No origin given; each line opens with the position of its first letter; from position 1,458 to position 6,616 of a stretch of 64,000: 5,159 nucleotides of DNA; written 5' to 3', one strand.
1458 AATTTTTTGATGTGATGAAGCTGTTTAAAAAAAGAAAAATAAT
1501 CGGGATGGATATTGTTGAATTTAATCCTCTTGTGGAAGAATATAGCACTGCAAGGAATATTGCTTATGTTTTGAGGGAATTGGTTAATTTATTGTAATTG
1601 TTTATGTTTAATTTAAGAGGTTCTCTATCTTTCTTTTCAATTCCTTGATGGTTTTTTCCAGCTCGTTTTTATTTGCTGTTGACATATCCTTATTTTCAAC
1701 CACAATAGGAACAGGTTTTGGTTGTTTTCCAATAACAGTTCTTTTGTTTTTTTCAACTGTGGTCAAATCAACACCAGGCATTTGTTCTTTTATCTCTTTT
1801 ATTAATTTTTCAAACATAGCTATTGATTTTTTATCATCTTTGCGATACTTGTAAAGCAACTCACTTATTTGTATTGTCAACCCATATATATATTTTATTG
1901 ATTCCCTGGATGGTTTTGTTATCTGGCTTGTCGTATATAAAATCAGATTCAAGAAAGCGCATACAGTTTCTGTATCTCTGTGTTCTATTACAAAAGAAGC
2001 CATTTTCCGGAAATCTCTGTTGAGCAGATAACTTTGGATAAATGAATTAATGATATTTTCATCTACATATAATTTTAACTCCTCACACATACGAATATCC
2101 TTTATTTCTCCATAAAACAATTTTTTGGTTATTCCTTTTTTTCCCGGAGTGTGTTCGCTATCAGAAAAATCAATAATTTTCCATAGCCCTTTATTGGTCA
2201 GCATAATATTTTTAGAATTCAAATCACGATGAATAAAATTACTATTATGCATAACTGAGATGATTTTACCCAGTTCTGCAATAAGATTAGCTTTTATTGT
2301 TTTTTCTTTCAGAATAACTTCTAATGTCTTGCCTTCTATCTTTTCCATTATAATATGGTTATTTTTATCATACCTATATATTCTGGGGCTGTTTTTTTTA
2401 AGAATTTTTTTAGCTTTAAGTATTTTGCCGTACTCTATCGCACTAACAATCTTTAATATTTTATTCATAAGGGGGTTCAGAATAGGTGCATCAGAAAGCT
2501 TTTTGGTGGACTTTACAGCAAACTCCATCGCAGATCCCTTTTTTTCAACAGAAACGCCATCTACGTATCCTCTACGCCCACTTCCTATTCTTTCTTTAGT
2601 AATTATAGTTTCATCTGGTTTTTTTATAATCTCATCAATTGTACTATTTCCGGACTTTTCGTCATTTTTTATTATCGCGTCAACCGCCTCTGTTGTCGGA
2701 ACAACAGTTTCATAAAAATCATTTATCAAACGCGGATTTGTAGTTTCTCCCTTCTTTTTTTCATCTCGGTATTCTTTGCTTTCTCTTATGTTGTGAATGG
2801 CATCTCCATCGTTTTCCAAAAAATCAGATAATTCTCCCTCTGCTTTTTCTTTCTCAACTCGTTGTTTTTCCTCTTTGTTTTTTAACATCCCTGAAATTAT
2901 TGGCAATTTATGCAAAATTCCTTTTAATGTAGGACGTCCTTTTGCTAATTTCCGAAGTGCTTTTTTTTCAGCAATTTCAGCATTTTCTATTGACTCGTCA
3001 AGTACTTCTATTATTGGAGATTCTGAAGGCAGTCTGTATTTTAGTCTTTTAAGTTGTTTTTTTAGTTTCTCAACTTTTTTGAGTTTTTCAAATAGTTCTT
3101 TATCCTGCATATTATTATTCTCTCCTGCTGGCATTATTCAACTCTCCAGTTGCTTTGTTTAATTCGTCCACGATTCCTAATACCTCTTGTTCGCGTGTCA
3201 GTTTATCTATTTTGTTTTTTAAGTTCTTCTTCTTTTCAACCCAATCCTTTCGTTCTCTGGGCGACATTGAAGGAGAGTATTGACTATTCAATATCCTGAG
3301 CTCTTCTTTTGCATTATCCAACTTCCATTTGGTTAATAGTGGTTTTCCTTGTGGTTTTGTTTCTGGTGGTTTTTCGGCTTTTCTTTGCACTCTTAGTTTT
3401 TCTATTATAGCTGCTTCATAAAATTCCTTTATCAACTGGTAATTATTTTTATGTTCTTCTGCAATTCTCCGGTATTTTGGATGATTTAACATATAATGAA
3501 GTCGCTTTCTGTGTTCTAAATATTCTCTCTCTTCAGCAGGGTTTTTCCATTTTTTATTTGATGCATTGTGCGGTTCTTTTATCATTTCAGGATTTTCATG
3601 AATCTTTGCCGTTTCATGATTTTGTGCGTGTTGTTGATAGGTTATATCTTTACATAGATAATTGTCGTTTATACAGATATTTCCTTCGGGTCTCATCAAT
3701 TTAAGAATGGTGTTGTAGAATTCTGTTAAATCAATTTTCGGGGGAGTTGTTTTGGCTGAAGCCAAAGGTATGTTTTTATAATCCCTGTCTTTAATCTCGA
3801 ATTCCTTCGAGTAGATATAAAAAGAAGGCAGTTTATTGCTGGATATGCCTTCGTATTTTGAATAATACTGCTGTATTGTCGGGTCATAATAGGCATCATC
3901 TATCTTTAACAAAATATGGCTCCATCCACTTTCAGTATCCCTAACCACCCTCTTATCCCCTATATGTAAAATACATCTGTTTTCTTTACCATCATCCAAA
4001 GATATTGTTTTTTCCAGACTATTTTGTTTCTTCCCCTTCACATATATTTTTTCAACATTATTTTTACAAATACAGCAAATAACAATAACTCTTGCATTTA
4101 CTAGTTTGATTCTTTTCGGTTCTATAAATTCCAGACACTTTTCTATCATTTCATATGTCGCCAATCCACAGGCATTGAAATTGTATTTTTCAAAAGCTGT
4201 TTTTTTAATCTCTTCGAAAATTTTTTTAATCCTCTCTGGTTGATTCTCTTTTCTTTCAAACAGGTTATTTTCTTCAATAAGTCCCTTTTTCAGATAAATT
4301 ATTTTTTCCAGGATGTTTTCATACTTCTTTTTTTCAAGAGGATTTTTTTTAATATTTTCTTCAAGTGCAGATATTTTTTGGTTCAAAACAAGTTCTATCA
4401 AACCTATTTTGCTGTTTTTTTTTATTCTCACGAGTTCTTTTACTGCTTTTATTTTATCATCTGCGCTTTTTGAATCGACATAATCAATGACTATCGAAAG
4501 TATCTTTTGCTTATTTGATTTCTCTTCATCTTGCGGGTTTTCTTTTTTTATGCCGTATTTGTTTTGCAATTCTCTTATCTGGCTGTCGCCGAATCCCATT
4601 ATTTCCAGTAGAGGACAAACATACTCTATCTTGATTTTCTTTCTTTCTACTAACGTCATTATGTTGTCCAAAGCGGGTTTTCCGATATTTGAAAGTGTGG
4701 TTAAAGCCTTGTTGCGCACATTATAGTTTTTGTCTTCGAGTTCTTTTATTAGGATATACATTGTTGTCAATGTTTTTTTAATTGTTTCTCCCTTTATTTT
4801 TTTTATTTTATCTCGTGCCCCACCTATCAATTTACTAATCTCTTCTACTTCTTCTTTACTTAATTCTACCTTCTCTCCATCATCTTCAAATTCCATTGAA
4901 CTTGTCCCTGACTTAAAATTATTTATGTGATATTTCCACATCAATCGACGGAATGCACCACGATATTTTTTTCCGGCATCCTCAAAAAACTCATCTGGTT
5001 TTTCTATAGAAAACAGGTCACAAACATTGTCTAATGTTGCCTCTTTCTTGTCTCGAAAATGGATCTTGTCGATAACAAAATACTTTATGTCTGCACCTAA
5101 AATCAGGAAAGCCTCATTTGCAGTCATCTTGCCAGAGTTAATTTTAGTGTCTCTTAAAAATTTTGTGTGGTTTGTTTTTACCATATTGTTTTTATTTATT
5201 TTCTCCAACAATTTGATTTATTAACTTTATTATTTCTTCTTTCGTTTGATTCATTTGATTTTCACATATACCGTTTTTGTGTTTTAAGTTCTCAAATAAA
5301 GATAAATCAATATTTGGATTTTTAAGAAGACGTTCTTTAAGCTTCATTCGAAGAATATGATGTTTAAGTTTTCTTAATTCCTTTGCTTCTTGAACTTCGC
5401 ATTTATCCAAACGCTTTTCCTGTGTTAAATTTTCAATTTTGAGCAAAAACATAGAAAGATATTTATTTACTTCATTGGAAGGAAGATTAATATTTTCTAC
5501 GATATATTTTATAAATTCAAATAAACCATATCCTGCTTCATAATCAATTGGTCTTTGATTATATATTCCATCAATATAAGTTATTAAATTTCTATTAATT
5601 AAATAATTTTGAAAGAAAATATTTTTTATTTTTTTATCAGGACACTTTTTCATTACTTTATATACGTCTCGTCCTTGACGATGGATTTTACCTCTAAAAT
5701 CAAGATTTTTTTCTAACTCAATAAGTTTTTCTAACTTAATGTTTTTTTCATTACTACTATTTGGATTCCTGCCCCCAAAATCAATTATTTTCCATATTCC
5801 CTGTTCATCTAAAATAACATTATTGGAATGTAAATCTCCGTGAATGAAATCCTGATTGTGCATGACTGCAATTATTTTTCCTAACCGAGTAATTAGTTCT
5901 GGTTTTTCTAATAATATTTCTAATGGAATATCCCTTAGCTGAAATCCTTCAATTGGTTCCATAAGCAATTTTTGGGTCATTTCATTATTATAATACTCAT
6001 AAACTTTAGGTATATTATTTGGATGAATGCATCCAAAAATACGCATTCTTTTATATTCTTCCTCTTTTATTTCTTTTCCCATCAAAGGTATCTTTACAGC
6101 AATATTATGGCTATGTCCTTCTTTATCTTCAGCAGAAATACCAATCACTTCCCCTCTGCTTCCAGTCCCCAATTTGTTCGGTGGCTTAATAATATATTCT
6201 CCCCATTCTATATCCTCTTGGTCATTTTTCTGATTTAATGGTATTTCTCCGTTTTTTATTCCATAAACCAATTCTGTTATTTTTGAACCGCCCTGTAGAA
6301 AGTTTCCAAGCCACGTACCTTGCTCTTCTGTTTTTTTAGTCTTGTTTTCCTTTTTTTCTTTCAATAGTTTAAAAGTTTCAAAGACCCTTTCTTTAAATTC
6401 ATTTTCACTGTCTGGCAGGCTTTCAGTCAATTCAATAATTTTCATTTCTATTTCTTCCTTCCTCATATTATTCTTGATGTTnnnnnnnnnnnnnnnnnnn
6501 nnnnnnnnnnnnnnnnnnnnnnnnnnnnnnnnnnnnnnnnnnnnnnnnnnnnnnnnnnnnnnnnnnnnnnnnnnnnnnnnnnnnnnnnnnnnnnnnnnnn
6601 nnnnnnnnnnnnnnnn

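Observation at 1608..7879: Tandemly duplicated two-gene module: transglutaminase-like Cys-His-Asp protein plus Bud32/RIO-like kinase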

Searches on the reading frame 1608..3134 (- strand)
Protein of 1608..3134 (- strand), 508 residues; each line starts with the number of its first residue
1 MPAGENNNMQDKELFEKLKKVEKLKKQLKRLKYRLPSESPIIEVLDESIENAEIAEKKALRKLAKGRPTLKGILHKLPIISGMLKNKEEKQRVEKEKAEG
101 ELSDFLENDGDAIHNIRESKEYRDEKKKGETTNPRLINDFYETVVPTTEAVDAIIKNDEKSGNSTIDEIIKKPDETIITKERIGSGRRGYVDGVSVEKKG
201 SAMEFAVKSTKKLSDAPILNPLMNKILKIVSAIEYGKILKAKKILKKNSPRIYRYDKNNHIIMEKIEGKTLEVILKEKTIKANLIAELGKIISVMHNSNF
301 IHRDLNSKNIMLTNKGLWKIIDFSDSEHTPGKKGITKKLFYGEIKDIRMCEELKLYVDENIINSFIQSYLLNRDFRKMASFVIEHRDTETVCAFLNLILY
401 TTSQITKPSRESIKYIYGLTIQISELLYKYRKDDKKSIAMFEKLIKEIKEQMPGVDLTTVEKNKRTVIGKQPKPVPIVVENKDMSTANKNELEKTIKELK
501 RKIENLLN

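Call 3: search_protein_families(library=pfam, proteins=[window:1608-3134:-], max_evalue=1)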
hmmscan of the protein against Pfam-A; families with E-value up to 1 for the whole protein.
window:1608-3134:- (508 aa): 9 families
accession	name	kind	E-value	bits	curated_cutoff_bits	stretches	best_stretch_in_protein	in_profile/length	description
PF00069.31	Pkinase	-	5.7e-14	52.6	31.7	1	179-332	3-151/263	Protein kinase domain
PF07714.23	PK_Tyr_Ser-Thr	-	1e-10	41.8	23.1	1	179-324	3-147/258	Protein tyrosine and serine/threonine kinase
PF06293.20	Kdo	-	1.1e-06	28.7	21.3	1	259-328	92-171/207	Lipopolysaccharide kinase (Kdo/WaaP) family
PF01163.29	RIO1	-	1.9e-05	24.8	22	1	246-326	69-151/187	RIO domain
PF03109.22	ABC1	-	0.0027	17.3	22.9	1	249-323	132-211/244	ABC1 atypical kinase-like domain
PF19974.5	TCAD9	-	0.011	15.3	40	1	298-327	297-325/429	Ternary complex associated domain 9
PF01636.29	APH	-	0.028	14.6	23.2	1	298-328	168-199/239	Phosphotransferase enzyme family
PF05192.23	MutS_III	-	0.14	12.9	34.1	1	7-433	64-155/194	MutS domain III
PF10158.14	LOH1CR12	-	0.2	12.1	24.7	0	12-53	80-121/131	Tumour suppressor protein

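Call 4: search_protein_families(library=ncbifam, proteins=[window:1608-3134:-], max_evalue=1)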
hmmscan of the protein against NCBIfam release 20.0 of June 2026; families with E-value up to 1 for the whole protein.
window:1608-3134:- (508 aa): 14 families
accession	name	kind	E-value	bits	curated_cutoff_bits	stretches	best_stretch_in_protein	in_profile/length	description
TIGR03724.2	arch_bud32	equivalog_domain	1.7e-15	57.1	125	1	237-329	45-134/193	KEOPS complex kinase/ATPase Bud32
NF002475.0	PRK01723.1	equivalog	5.5e-13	48.5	142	1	259-332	122-196/241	3-deoxy-D-manno-octulosonic acid kinase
NF007174.0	PRK09605.1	equivalog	5e-11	41.8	447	1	237-329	388-476/535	bifunctional N(6)-L-threonylcarbamoyladenine synthase/serine/threonine protein kinase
NF033483.0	PknB_PASTA_kin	equivalog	7.8e-11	41.7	450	1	257-323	80-151/563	Stk1 family PASTA domain-containing Ser/Thr kinase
NF011464.0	PRK14879.1-7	equivalog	2.2e-10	40.7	246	1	232-327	53-150/221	Kae1-associated kinase Bud32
NF011462.0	PRK14879.1-3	equivalog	1.2e-08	34.9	174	1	249-344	58-148/192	Kae1-associated kinase Bud32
NF011463.0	PRK14879.1-4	equivalog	2.2e-08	33.8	188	1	237-326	70-160/237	Kae1-associated kinase Bud32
NF011460.0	PRK14879.1-1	equivalog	3e-08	33.1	199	1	237-369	63-196/232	Kae1-associated kinase Bud32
NF052427.1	StpK7MSMEG_1200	equivalog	1e-06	27.5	900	1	258-336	81-164/601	serine/threonine protein kinase StpK7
NF011461.0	PRK14879.1-2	equivalog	1.1e-06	28.5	372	1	211-324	29-144/225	Kae1-associated kinase Bud32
NF038150.1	lanthi_synth_IV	equivalog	1.7e-06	26.6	650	1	255-327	264-346/851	class IV lanthionine synthetase LanL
NF047741.1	antiphage_MADS6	equivalog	8e-05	21.3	460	1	237-328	251-348/612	methylation-associated defense system protein kinase MAD6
NF038151.1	lanthi_synth_III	equivalog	0.0012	17.3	575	1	283-326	340-383/833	class III lanthionine synthetase LanKC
TIGR03903.1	TOMM_kin_cyc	equivalog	0.0097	13.7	705.75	1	262-333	57-136/1267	TOMM system kinase/cyclase fusion protein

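Call 42: search_protein_families(library=padloc, proteins=[window:1608-3134:-], max_evalue=0.1)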
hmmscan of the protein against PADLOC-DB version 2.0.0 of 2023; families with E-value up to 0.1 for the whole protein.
window:1608-3134:- (508 aa): 30 families (the best 25 are shown)
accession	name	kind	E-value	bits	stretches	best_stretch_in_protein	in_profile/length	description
PDLC04047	PD-T4-6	-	1.9e-13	48.2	1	183-323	18-155/327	-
PDLC04060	PD-T4-6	-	1.9e-11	41.6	1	256-323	80-152/486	-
PDLC04042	PD-T4-6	-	4.7e-11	40.9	1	257-323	82-153/292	-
PDLC04138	mad6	-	5.9e-11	40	1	172-323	48-197/659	mads_6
PDLC04057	PD-T4-6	-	5.1e-10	36.9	1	255-337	79-166/443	-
PDLC04056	PD-T4-6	-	8.6e-10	36.3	1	179-333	9-160/415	-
PDLC04044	PD-T4-6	-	1e-09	36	1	255-326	109-186/372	-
PDLC04049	PD-T4-6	-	7.8e-09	32.8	1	178-317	14-152/442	-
PDLC04052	PD-T4-6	-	7.9e-09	33.2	1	259-324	88-158/496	-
PDLC04061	PD-T4-6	-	2.2e-08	32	1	259-323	95-164/510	-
PDLC04059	PD-T4-6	-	2.2e-08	31.6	1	243-323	70-155/433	-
PDLC03921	MkoA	-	3.9e-08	29.4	1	257-436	564-741/1607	-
PDLC04053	PD-T4-6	-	4.2e-08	31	1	255-327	80-159/311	-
PDLC04046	PD-T4-6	-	5.5e-08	30.3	1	239-316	71-153/427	-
PDLC04040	PD-T4-6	-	1.9e-07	28.2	1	260-323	79-146/547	-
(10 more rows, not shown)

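Call 43: search_protein_families(library=phrogs, proteins=[window:1608-3134:-], max_evalue=0.1)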
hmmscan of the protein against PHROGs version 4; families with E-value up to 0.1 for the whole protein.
window:1608-3134:- (508 aa): 3 families
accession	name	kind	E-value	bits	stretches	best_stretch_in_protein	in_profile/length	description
phrog_2361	-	other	2e-06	28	1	248-323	72-154/415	serine-threonine kinase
phrog_3297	-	other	0.002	19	1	237-331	26-117/160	kinase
phrog_12785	-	unknown function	0.0087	16.2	1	424-503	276-352/376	-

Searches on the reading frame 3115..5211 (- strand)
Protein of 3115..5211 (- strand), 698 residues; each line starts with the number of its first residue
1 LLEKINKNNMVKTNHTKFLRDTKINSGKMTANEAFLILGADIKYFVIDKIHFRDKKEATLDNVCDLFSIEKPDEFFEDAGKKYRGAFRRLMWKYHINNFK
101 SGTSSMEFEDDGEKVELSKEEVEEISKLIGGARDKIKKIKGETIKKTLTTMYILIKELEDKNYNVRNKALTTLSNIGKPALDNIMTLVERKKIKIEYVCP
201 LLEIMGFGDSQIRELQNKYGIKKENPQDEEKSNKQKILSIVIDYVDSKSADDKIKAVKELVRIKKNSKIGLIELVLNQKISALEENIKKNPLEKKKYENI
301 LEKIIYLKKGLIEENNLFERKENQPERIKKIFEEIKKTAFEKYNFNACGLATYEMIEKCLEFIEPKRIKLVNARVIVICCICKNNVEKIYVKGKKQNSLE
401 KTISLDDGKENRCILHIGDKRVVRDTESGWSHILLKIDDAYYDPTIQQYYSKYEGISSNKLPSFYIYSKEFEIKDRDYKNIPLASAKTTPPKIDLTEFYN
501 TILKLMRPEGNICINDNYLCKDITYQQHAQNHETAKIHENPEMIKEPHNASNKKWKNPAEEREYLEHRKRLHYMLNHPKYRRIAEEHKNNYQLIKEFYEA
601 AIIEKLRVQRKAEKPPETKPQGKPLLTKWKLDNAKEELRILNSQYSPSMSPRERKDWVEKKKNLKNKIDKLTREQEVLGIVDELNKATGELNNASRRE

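Call 3: search_protein_families(library=pfam, proteins=[window:3115-5211:-], max_evalue=1)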
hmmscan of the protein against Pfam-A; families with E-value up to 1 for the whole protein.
window:3115-5211:- (698 aa): 3 families
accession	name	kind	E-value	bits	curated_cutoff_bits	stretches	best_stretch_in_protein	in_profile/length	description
PF25786.1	HEAT_GCN1_C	-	0.041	14.3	27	1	145-188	63-106/151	GCN1-like, C-terminal HEAT repeats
PF13646.12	HEAT_2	-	0.053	14.2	27.7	1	153-185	35-68/88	HEAT repeats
PF14818.11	SOGA1-2-like_CC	-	0.47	10.8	26.6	0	652-676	27-51/54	SOGA 1/2-like, coiled-coil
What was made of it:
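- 3115..5211 (-): T2: orphan partner protein, 698 aa (689 aa from the ATG at 5184). It has a long helical N-terminal region that may contain HEAT repeats. HEAT_2 hit at E = 0.053, below threshold (call 3).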

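Call 4: search_protein_families(library=ncbifam, proteins=[window:3115-5211:-], max_evalue=1)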
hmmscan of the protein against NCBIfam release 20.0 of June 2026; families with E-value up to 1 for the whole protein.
window:3115-5211:- (698 aa): 0 families

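Call 42: search_protein_families(library=padloc, proteins=[window:3115-5211:-], max_evalue=0.1)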
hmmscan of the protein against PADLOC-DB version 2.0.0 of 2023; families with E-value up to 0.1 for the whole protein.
window:3115-5211:- (698 aa): 0 families

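Call 43: search_protein_families(library=phrogs, proteins=[window:3115-5211:-], max_evalue=0.1)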
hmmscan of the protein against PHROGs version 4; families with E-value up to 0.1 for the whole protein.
window:3115-5211:- (698 aa): 2 families
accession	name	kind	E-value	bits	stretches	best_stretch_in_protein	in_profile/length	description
phrog_18461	-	unknown function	0.0039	18.2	0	368-394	34-57/58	-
phrog_20139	-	unknown function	0.052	14.6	0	233-256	36-59/84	-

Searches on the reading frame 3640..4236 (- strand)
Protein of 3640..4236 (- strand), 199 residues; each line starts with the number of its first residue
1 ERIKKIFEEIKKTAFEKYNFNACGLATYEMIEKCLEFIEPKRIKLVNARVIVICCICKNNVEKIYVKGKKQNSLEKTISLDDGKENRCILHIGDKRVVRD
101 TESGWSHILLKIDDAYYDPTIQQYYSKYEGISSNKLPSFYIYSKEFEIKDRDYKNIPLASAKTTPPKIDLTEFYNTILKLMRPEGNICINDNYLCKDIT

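Call 47: predict_structure(alignment_id=A4)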
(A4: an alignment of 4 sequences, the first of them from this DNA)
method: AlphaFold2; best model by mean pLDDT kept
length: 199 residues; sequences in the alignment: 4
mean_pLDDT: 36.8   pTM: 0.27
mean pLDDT of the five models: 36.8, 35.8, 35.8, 35.2, 29.5
residues with pLDDT >= 90: 0; 70-90: 0; 50-70: 37; < 50: 162
segments of 3 or more residues with pLDDT < 50: 38-199
pLDDT, mean of each block of 10 residues (from residue 1): 59 59 55 55 36 35 30 24 28 38 41 42 34 28 28 27 30 34 28 24
secondary structure, 60 per line:
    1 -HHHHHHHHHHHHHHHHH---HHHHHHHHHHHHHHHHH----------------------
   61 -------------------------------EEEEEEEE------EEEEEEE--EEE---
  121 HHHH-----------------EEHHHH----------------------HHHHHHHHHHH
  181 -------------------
elements in order: H2-18 H22-38 E92-99 E106-112 E115-117 H121-124 H144-147 H170-180

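Call 80: search_dna_similar(query=window:3640-4236:-, collection=phages, mode=protein, max_evalue=0.01)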
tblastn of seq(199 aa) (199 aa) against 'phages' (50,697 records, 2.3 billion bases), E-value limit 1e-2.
No match.

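Call 81: search_dna_similar(query=window:3640-4236:-, collection=plasmids, mode=protein, max_evalue=0.01)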
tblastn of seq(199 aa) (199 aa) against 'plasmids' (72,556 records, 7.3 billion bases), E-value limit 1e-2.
No match.
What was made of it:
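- Tried and rejected: No tblastn hits (calls 80, 81).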

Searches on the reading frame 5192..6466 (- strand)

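Call 3: search_protein_families(library=pfam, proteins=[window:5192-6466:-], max_evalue=1)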
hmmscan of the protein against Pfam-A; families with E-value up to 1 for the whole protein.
window:5192-6466:- (424 aa): 7 families
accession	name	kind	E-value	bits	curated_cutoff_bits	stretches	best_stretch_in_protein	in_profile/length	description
PF00069.31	Pkinase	-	1.5e-11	44.6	31.7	1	97-232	5-144/263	Protein kinase domain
PF07714.23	PK_Tyr_Ser-Thr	-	1.6e-10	41.2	23.1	1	97-231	5-147/258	Protein tyrosine and serine/threonine kinase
PF03109.22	ABC1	-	2.7e-07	30.4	22.9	1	151-243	131-224/244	ABC1 atypical kinase-like domain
PF01163.29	RIO1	-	1.1e-05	25.6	22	1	132-232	53-150/187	RIO domain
PF01636.29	APH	-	0.00021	21.5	23.2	1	207-231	170-195/239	Phosphotransferase enzyme family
PF06293.20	Kdo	-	0.00073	19.5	21.3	1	188-271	120-203/207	Lipopolysaccharide kinase (Kdo/WaaP) family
PF19974.5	TCAD9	-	0.0019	17.9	40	1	207-230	299-321/429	Ternary complex associated domain 9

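Call 4: search_protein_families(library=ncbifam, proteins=[window:5192-6466:-], max_evalue=1)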
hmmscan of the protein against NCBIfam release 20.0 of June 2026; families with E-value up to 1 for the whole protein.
window:5192-6466:- (424 aa): 16 families
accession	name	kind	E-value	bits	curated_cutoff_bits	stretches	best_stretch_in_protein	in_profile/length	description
TIGR03724.2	arch_bud32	equivalog_domain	2.1e-12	47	125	1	152-231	57-129/193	KEOPS complex kinase/ATPase Bud32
NF007174.0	PRK09605.1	equivalog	2e-10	39.8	447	1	150-240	396-480/535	bifunctional N(6)-L-threonylcarbamoyladenine synthase/serine/threonine protein kinase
NF011464.0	PRK14879.1-7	equivalog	1.9e-09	37.6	246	1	150-238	68-154/221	Kae1-associated kinase Bud32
NF011462.0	PRK14879.1-3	equivalog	4.4e-09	36.4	174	1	164-231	66-126/192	Kae1-associated kinase Bud32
NF011463.0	PRK14879.1-4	equivalog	6.4e-09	35.6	188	1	151-239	81-166/237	Kae1-associated kinase Bud32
NF011460.0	PRK14879.1-1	equivalog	2.2e-08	33.6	199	1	163-235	84-159/232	Kae1-associated kinase Bud32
NF033483.0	PknB_PASTA_kin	equivalog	4.7e-08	32.5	450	1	150-231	67-152/563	Stk1 family PASTA domain-containing Ser/Thr kinase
NF002475.0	PRK01723.1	equivalog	3.5e-07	29.5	142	1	167-252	124-208/241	3-deoxy-D-manno-octulosonic acid kinase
NF011461.0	PRK14879.1-2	equivalog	1.8e-06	27.9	372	1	166-232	79-145/225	Kae1-associated kinase Bud32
NF038150.1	lanthi_synth_IV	equivalog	8.6e-06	24.3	650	1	167-233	270-345/851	class IV lanthionine synthetase LanL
NF038151.1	lanthi_synth_III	equivalog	1.2e-05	23.9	575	1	191-239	341-389/833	class III lanthionine synthetase LanKC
TIGR01982.1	UbiB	equivalog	0.00074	18.2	487.55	1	152-231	221-301/436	2-polyprenylphenol 6-hydroxylase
NF033068.1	APH_3p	equivalog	0.0011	18.5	205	1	205-231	175-201/255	APH(3') family aminoglycoside O-phosphotransferase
NF047741.1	antiphage_MADS6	equivalog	0.014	13.9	460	0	44-180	448-582/612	methylation-associated defense system protein kinase MAD6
NF058632.1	SerThrKinPrkT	equivalog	0.019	14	280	1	168-234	98-166/322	serine/threonine protein kinase PrkT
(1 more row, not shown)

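Call 42: search_protein_families(library=padloc, proteins=[window:5192-6466:-], max_evalue=0.1)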
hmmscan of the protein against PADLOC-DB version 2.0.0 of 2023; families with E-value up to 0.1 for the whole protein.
window:5192-6466:- (424 aa): 27 families (the best 25 are shown)
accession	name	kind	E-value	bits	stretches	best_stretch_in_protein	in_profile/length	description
PDLC04047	PD-T4-6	-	1.6e-14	51.7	1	89-231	10-156/327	-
PDLC04042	PD-T4-6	-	1.2e-10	39.6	1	97-231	15-154/292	-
PDLC04044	PD-T4-6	-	1.4e-09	35.6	1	148-232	97-185/372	-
PDLC04138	mad6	-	1.5e-09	35.3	1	96-231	358-496/659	mads_6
PDLC03921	MkoA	-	7.8e-08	28.4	1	147-240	548-642/1607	-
PDLC04056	PD-T4-6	-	2.1e-07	28.4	1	131-232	44-152/415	-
PDLC04048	PD-T4-6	-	6.4e-07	27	1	111-231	28-156/354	-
PDLC04057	PD-T4-6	-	7.7e-07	26.5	1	148-231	67-153/443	-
PDLC04060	PD-T4-6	-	1.2e-06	25.8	1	148-231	67-153/486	-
PDLC04053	PD-T4-6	-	1.9e-06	25.6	1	87-232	7-157/311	-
PDLC04059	PD-T4-6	-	2.4e-06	24.9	1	149-247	65-172/433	-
PDLC04049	PD-T4-6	-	4.3e-06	23.8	1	79-240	4-169/442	-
PDLC04045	PD-T4-6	-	3.5e-05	20.9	1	148-232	98-186/350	-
PDLC04055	PD-T4-6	-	5.8e-05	20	1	149-237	129-223/496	-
PDLC02375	Stk2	-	6.3e-05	19.9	1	186-234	217-265/500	-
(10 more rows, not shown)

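Call 43: search_protein_families(library=phrogs, proteins=[window:5192-6466:-], max_evalue=0.1)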
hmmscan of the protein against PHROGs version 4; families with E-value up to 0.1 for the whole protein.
window:5192-6466:- (424 aa): 4 families
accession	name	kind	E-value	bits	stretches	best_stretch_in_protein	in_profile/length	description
phrog_2361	-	other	2e-10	41.2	1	90-233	12-157/415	serine-threonine kinase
phrog_11167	-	other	0.00019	21.7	1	99-253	61-208/271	serine-threonine kinase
phrog_18305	-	other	0.0044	17.7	1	130-244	72-197/284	kinase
phrog_3297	-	other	0.029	15.2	1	194-231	73-110/160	kinase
